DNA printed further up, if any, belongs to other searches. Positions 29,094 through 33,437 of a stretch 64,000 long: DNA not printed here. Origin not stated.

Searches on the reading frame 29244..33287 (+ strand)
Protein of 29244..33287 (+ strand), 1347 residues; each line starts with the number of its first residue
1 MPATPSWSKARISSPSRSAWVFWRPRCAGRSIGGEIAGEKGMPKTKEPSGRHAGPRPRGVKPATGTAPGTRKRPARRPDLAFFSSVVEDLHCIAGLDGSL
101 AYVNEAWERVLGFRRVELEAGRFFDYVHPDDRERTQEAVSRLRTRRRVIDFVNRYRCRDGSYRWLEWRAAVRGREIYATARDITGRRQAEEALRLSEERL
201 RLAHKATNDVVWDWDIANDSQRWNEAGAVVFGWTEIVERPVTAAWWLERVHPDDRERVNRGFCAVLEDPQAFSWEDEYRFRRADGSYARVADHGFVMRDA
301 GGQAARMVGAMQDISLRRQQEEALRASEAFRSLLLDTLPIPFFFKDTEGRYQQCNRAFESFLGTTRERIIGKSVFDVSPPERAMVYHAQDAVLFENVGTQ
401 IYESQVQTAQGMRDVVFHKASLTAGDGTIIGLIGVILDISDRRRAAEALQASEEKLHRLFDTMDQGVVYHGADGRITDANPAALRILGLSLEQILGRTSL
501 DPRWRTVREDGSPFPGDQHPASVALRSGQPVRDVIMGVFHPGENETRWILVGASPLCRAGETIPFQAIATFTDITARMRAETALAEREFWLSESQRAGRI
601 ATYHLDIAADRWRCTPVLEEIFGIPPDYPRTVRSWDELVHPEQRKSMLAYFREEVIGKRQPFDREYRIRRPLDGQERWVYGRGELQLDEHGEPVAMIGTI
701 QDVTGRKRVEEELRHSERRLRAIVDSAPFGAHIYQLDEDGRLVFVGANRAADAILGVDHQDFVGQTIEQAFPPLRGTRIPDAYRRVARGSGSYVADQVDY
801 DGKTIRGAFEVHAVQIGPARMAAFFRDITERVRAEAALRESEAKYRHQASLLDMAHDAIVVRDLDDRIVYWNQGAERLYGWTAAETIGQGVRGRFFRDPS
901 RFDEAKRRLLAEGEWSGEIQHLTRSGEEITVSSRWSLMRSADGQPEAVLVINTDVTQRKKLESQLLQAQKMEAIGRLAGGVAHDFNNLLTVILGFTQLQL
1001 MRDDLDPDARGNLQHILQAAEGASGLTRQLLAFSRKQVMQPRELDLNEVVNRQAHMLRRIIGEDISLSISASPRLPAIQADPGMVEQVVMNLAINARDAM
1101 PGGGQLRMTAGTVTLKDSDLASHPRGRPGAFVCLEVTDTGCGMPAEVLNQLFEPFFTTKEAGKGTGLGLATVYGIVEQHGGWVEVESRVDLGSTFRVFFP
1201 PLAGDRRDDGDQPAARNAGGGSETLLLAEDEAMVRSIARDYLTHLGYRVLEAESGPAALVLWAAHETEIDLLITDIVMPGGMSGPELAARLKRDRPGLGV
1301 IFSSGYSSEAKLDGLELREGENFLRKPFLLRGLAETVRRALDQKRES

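Call 57: search_protein_families(library=pfam, proteins=[window:29244-33287:+], max_evalue=0.0001)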
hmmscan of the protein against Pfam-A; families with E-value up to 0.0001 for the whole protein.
window:29244-33287:+ (1347 aa): 9 families
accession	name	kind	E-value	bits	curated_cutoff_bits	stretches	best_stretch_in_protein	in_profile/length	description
PF08447.18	PAS_3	-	7.3e-63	209.3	25.6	4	101-172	2-75/89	PAS fold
PF08448.16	PAS_4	-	3.7e-60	201.4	23.1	5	335-444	1-110/110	PAS fold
PF00989.32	PAS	-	4.5e-56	188.2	22.6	4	850-952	5-110/113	PAS fold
PF13426.13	PAS_9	-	1.9e-50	169.9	27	4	857-957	2-103/103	PAS domain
PF13188.13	PAS_8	-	3.5e-36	122.3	21.8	2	454-500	1-48/65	PAS domain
PF02518.31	HATPase_c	-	2.2e-22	80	26.4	1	1081-1201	2-109/111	Histidine kinase-, DNA gyrase B-, and HSP90-like ATPase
PF00072.30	Response_reg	-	7.7e-16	58.7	30.2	1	1226-1337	2-110/111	Response regulator receiver domain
PF00512.31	HisKA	-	2.3e-09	37.6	26.9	1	975-1037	3-64/66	His Kinase A (phospho-acceptor) domain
PF12860.13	PAS_7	-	5.8e-07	30.1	27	0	461-581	2-114/115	PAS fold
